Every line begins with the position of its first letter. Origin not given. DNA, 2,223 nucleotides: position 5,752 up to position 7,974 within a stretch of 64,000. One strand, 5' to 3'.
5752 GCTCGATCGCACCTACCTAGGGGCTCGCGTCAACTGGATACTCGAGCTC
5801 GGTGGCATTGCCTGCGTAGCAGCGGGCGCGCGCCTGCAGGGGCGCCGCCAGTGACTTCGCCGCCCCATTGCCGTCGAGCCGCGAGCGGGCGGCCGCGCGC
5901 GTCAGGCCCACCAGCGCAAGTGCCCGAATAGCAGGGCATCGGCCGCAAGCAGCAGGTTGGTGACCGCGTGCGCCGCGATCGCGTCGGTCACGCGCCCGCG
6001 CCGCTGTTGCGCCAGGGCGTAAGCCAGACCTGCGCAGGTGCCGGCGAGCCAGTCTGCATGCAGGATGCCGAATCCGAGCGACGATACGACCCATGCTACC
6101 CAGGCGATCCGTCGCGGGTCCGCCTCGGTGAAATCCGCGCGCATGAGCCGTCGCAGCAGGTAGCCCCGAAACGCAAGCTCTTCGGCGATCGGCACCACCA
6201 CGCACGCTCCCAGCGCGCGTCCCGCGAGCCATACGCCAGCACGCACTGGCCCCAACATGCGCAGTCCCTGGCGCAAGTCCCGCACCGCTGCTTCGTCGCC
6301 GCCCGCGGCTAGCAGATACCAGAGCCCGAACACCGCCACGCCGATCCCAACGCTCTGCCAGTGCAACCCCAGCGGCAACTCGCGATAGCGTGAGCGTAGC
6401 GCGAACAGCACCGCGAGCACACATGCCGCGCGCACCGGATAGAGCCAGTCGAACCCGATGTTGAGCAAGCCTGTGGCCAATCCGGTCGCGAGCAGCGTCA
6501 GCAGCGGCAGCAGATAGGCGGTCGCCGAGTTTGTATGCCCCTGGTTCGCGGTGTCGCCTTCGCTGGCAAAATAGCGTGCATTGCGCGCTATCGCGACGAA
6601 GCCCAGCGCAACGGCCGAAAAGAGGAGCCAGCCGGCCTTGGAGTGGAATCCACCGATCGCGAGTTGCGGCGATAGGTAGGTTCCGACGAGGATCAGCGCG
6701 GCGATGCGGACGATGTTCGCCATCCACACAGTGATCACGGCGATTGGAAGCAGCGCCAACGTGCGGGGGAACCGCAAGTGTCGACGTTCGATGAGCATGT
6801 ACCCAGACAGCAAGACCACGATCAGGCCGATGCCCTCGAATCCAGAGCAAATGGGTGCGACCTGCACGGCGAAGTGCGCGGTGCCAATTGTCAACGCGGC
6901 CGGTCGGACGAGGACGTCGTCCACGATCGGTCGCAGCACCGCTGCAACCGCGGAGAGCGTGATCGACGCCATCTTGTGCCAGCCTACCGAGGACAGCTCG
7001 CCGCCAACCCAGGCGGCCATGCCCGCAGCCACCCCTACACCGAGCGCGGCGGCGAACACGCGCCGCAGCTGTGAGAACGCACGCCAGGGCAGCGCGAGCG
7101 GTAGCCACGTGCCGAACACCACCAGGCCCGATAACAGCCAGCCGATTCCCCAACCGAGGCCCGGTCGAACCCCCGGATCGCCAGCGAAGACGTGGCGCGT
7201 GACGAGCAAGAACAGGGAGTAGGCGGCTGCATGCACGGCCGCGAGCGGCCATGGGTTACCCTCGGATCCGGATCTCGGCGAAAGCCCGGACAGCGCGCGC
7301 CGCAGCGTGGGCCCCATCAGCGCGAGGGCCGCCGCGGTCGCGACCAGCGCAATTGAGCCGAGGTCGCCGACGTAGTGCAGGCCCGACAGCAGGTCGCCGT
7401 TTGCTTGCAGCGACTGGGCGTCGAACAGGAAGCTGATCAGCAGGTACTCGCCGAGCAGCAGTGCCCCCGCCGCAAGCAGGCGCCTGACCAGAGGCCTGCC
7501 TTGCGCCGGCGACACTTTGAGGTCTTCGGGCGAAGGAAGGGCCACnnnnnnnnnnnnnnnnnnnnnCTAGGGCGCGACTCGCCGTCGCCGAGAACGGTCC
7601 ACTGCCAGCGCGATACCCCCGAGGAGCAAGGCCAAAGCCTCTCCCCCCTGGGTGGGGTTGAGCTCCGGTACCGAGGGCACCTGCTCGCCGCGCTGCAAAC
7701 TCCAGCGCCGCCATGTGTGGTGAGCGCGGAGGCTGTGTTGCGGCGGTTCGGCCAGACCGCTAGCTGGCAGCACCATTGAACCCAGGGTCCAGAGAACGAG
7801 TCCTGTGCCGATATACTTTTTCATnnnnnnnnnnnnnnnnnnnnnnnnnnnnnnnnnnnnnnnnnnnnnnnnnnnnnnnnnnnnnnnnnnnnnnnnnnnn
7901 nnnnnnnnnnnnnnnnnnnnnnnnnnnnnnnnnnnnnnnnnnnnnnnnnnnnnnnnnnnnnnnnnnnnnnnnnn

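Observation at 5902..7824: Exosortase-CPBP protease fusion with a single, very small VPEID-CTERM-type substrate encoded immediately upstream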

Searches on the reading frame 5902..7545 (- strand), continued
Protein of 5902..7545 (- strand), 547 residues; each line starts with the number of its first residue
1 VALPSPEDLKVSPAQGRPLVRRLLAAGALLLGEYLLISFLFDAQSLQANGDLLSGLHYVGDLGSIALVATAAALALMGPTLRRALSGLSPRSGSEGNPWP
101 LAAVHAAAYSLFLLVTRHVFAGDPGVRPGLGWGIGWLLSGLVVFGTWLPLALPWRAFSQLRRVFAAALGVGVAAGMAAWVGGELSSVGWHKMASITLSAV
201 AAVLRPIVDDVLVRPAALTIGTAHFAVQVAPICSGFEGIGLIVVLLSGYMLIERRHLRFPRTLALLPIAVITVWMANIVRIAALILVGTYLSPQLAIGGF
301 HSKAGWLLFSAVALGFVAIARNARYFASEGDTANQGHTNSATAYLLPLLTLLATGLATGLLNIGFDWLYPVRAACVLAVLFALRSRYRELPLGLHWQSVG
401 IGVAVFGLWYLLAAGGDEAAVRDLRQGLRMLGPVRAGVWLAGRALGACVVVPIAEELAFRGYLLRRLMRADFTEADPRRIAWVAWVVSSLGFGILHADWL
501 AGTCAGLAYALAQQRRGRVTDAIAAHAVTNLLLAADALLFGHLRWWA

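Call 58: search_protein_families(library=ncbifam, proteins=[L082:11567-13126:-, L082:13139-14113:-, L082:14127-14378:-, L082:14362-16317:-, L082:16333-17361:-, L082:17493-18953:-, L082:18981-20159:-, L082:20181-21446:-, L082:9646-9924:+, L082:10001-11593:+], max_evalue=0.000001)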
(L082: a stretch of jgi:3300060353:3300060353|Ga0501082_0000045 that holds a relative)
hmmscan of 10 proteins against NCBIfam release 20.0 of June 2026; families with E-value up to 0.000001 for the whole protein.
L082:11567-13126:- (519 aa): 107 families (the best 25 are shown)
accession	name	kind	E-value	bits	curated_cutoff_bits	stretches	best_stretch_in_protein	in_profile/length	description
NF004837.0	PRK06187.1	subfamily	2.3e-120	402.4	476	1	3-512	9-526/531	long-chain-fatty-acid--CoA ligase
TIGR03098.1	ligase_PEP_1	hypoth_equivalog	4e-113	378.6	592.35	1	4-504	2-514/517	acyl-CoA ligase (AMP-forming), exosortase A system-associated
NF006182.0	PRK08316.1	subfamily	6.5e-106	354.9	663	1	4-511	13-520/523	fatty acyl-CoA synthetase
NF005702.0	PRK07514.1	subfamily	4.6e-93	312.3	558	1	4-510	5-502/506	malonyl-CoA synthase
NF009233.0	PRK12583.1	subfamily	2.1e-92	310.3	832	1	7-511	23-553/558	fatty acid CoA ligase family protein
NF005801.1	PRK07656.1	equivalog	6.8e-89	298.8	657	1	6-503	5-498/500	FadD3 family acyl-CoA ligase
NF052580.1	Str24CoAsynCasG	equivalog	2.5e-87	293.5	750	1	4-503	43-545/548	steroid-24-oyl-CoA synthetase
NF005307.0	PRK06839.1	equivalog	9.4e-83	278.5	748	1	19-508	19-493/496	o-succinylbenzoate--CoA ligase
NF004114.0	PRK05605.1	equivalog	6.6e-81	272.4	766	2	137-511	197-572/575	long-chain-fatty-acid--CoA ligase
NF004797.0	PRK06145.1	equivalog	2.3e-80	270.4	850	1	1-504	1-491/499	acyl-CoA synthetase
NF004511.1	PRK05852.1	equivalog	3.9e-78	263.3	650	1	4-509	1-505/505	FadD7 family fatty acid--CoA ligase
NF005676.0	PRK07470.1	equivalog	5.5e-77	259.6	774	1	3-511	21-532/544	acyl-CoA synthetase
NF004758.0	PRK06087.1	equivalog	7.8e-77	258.9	736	1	4-511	26-538/548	medium-chain fatty-acid--CoA ligase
NF005857.1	PRK07786.1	exception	1.6e-75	254.5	733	1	21-509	30-513/513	fatty-acid--CoA ligase FadD5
NF006181.0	PRK08314.1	subfamily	1.7e-74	251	705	2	137-512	180-558/563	long-chain-fatty-acid--CoA ligase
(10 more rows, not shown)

L082:13139-14113:- (324 aa): 8 families
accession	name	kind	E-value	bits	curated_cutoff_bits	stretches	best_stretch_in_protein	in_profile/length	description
NF002048.0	PRK00876.1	subfamily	2.4e-151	503.2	313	1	2-320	6-324/330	NAD(+) synthase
NF010587.0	PRK13980.1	equivalog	1.1e-49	169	255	2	166-305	110-248/267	NAD+ synthase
TIGR00552.1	nadE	equivalog_domain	4.7e-44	150.5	63.65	2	160-307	100-239/251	NAD(+) synthase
NF001979.1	PRK00768.1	equivalog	1.4e-26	93.6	250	1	165-307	128-261/266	NAD(+) synthase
NF010588.0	PRK13981.1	equivalog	6.5e-21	74.3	479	1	17-102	270-354/546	NAD+ synthase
NF000848.1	PRK00074.1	equivalog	1.2e-09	37.4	400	1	3-66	183-246/512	glutamine-hydrolyzing GMP synthase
TIGR00884.1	guaA_Cterm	equivalog_domain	1.6e-08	34.2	338.75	0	29-90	12-73/310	glutamine-hydrolyzing GMP synthase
TIGR00268.2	TIGR00268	equivalog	9.7e-08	31.6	150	0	26-90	5-70/259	ATP-dependent sacrificial sulfur transferase LarE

L082:14127-14378:- (83 aa): 2 families
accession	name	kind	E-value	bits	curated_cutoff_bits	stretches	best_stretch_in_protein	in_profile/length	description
NF052616.1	ACP_for_OlsHI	equivalog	6.9e-14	52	130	1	6-81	5-80/83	ornithine lipid biosynthesis acyl carrier protein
NF058660.1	cispen_ACP_AmcB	equivalog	2.6e-13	50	80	1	6-81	3-78/80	cispentacin biosynthesis acyl carrier protein AmcB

L082:14362-16317:- (651 aa): 9 families
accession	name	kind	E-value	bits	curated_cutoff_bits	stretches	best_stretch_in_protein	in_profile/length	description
TIGR01536.1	asn_synth_AEB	equivalog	1.2e-154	516.2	267.1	1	2-563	1-517/517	asparagine synthase (glutamine-hydrolyzing)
TIGR03108.1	eps_aminotran_1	hypoth_equivalog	5.9e-130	434.9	816.9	1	1-615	1-608/628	XrtA/PEP-CTERM system amidotransferase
TIGR03104.1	trio_amidotrans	equivalog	2.8e-109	366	570.1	2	1-377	1-383/589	N-acetylglutaminylglutamine amidotransferase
NF006949.0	PRK09431.1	equivalog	6.9e-99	331.9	499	3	1-166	1-167/554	asparagine synthase B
NF033535.1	lass_lactam_cya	exception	2.3e-78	264.4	525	1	1-387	1-393/668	lasso peptide isopeptide bond-forming cyclase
NF033561.1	macrolact_Ik_Al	subfamily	4.1e-21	75.2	300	1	123-378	82-338/561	albusnodin/ikarugamycin family macrolactam cyclase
TIGR01134.1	purF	equivalog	2.8e-12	46.8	350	1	40-164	63-199/432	amidophosphoribosyltransferase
NF001484.0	PRK00331.1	subfamily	6.1e-11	41.4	381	1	43-167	67-201/601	isomerizing glutamine--fructose-6-phosphate transaminase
TIGR01135.1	glmS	equivalog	1.4e-10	40.3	418.05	1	43-167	66-200/607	glutamine--fructose-6-phosphate transaminase (isomerizing)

L082:16333-17361:- (342 aa): 0 families

L082:17493-18953:- (486 aa): 3 families
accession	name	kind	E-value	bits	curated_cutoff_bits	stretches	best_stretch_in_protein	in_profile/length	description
NF007773.0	PRK10459.1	equivalog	2.1e-35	122.6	273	1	37-432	24-427/492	MOP flippase family protein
NF047674.1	TeichurnBiosyTuaB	equivalog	2.1e-26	93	580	1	36-374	24-366/469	teichuronic acid biosynthesis protein TuaB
NF058658.1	Oglyco_Wzx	exception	2e-11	43.6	720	1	13-427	3-417/478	O-glycosylation flippase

L082:18981-20159:- (392 aa): 0 families

L082:20181-21446:- (421 aa): 23 families
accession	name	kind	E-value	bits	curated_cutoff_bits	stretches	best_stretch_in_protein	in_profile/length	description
NF041876.1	EPS_EpsE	equivalog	2.6e-65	221.2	400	1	3-390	1-388/389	exopolysaccharide biosynthesis GT4 family glycosyltransferase EpsE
TIGR04005.1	wcaL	equivalog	1.4e-28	100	537.6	1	1-379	1-387/406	colanic acid biosynthesis glycosyltransferase WcaL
NF047684.1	TeichurnBiosyTuaC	equivalog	8.8e-24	84.1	550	1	225-396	223-387/391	teichuronic acid biosynthesis protein TuaC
TIGR03088.1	stp2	hypoth_equivalog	3.9e-23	82.1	409.05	1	223-395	196-370/374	TIGR03088 family PEP-CTERM/XrtA system glycosyltransferase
NF038295.1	EPS_HpsP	equivalog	5.8e-18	65.1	550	1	222-388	208-377/388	hormogonium polysaccharide biosynthesis glycosyltransferase HpsP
NF041879.1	EPS_EpsH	equivalog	1.3e-16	60.4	800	1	214-395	230-413/431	exopolysaccharide biosynthesis glycosyltransferase EpsH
NF011726.0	PRK15179.1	equivalog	4e-14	51.9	733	1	220-366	516-659/694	Vi polysaccharide biosynthesis protein TviE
TIGR02149.1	glgA_Coryne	subfamily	3.8e-13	49.3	302.4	1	168-386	140-378/391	glycogen synthase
TIGR03999.1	thiol_BshA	equivalog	1.3e-12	47.4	273.7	1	248-384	225-359/375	N-acetyl-alpha-D-glucosaminyl L-malate synthase BshA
TIGR04047.1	MSMEG_0565_glyc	hypoth_equivalog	2.4e-12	46.6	259.85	1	126-371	91-351/373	MSMEG_0565 family glycosyltransferase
NF047880.1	glyco_SdgA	exception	3.4e-12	45.7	800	1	222-373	316-466/488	serine-aspartate repeat adhesin O-glycosyltransferase SdgA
NF050056.1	ProtGlycPglH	equivalog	6.2e-12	45.3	600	1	227-362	185-319/354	GalNAc-alpha-(1->4)-GalNAc-alpha-(1->3)-diNAcBac-PP-undecaprenol alpha-1,4-N-acetyl-D-galactosaminyltransferase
NF050063.1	ProtGlycPglJ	equivalog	7.6e-12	45.1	500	1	221-362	194-332/363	N-acetylgalactosamine-N,N'-diacetylbacillosaminyl-diphospho-undecaprenol 4-alpha-N-acetylgalactosaminyltransferase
TIGR04063.1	stp3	hypoth_equivalog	3.2e-11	42.8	442.05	1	235-394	227-391/397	TIGR04063 family PEP-CTERM/XrtA system glycosyltransferase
NF007396.0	PRK09922.1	equivalog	1.5e-09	37.2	385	1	234-360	194-324/361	lipopolysaccharide 1,6-galactosyltransferase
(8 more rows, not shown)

L082:9646-9924:+ (92 aa): 0 families

L082:10001-11593:+ (530 aa): 7 families
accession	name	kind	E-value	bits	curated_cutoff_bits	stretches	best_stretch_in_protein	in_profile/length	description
TIGR04162.1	exo_VPEID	exception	1.2e-58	199.3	150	1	43-526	40-513/516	exosortase E/protease, VPEID-CTERM system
TIGR03008.1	pepcterm_CAAX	equivalog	3.1e-30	105.7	81.05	1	344-528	30-221/222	CAAX prenyl protease-related protein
TIGR04178.1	exo_archaeo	signature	4.8e-13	49.2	23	1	204-296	1-90/97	exosortase/archaeosortase family protein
TIGR03762.1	archaeo_artC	exception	2.2e-08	34.3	100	1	195-296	172-269/274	archaeosortase C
TIGR02602.1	8TM_EpsH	subfamily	6.5e-08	32.4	105.55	1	172-293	117-233/241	exosortase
NF040914.1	Mrt_core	domain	2.3e-07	30.8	100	1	428-517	5-102/108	myxosortase family intramembrane protease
NF033192.3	CPBP_JDVT_MrtJ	equivalog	3.8e-07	30.7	75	1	431-515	5-94/98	JDVT-CTERM system glutamic-type intramembrane protease MrtJ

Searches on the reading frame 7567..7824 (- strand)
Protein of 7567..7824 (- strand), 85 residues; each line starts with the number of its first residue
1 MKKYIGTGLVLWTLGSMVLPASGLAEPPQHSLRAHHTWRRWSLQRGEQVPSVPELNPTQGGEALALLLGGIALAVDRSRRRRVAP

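Call 3: search_protein_families(library=ncbifam, proteins=[window:7567-7824:-], max_evalue=1)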
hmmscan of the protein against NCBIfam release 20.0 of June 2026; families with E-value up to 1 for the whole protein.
window:7567-7824:- (85 aa): 2 families
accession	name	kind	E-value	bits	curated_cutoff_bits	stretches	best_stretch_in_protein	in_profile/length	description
TIGR04161.1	VPEID-CTERM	equivalog_domain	2e-05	24.5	33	1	52-82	1-31/31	VPEID-CTERM sorting domain-containing protein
TIGR03901.2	MYXO-CTERM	domain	0.0043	17.4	20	1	59-82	12-34/34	MYXO-CTERM sorting domain-containing protein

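Call 4: search_protein_families(library=pfam, proteins=[window:7567-7824:-], max_evalue=1)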
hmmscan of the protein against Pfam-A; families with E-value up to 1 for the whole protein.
window:7567-7824:- (85 aa): 0 families

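Call 18: find_homologous_proteins(query=window:7567-7824:-, max_evalue=10)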
Query window:7567-7824:- (85 aa): 1 proteins with E <= 10 among 13 candidates.
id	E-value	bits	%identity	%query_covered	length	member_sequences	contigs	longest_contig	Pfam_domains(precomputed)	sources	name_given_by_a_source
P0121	2.0e-49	182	100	100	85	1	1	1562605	PF27847.1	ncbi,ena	-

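Call 65: search_protein_representatives(protein=window:7567-7824:-)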
Query: 85 residues. Proteins with E-value up to 0.001 (for the whole library): 27; up to 1e-10: 7; up to 1e-30: 1. The best 27 are listed.
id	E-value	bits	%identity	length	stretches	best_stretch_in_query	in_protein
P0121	6.4e-50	182.4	100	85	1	1-85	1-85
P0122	3.2e-15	71.6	55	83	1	1-81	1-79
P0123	1.7e-13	66.1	48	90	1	1-82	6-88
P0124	3.1e-13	65.3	37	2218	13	13-40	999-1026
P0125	3.2e-12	62.0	49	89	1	1-82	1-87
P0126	3.4e-12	62.0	52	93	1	1-82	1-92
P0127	9.6e-11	57.3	51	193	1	1-82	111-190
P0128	3.6e-10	55.5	44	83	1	1-82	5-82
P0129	4.8e-10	55.1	42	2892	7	18-44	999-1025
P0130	5.3e-09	51.8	46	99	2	32-80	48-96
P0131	8.4e-09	51.1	49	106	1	13-83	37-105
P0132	3.0e-07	46.2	48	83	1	14-82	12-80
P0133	3.1e-07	46.2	43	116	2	26-82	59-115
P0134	6.8e-07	45.1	48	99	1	15-84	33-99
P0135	7.7e-07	44.9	49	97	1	35-81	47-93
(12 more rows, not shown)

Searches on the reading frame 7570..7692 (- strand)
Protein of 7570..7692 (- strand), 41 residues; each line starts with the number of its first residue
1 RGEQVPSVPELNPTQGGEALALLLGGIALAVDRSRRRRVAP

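Call 69: search_protein_families(library=ncbifam, proteins=[window:7570-7692:-], max_evalue=10)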
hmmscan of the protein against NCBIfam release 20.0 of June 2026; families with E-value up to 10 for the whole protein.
seq(41 aa): 3 families
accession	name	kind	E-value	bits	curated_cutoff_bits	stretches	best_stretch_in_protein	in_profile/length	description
TIGR04161.1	VPEID-CTERM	equivalog_domain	3.9e-06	26.8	33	1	8-38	1-31/31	VPEID-CTERM sorting domain-containing protein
TIGR03901.2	MYXO-CTERM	domain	0.00058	20.2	20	1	15-38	12-34/34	MYXO-CTERM sorting domain-containing protein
NF046080.1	PID_CTERM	domain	0.069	13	26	1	17-38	5-25/25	PID-CTERM protein-sorting domain-containing protein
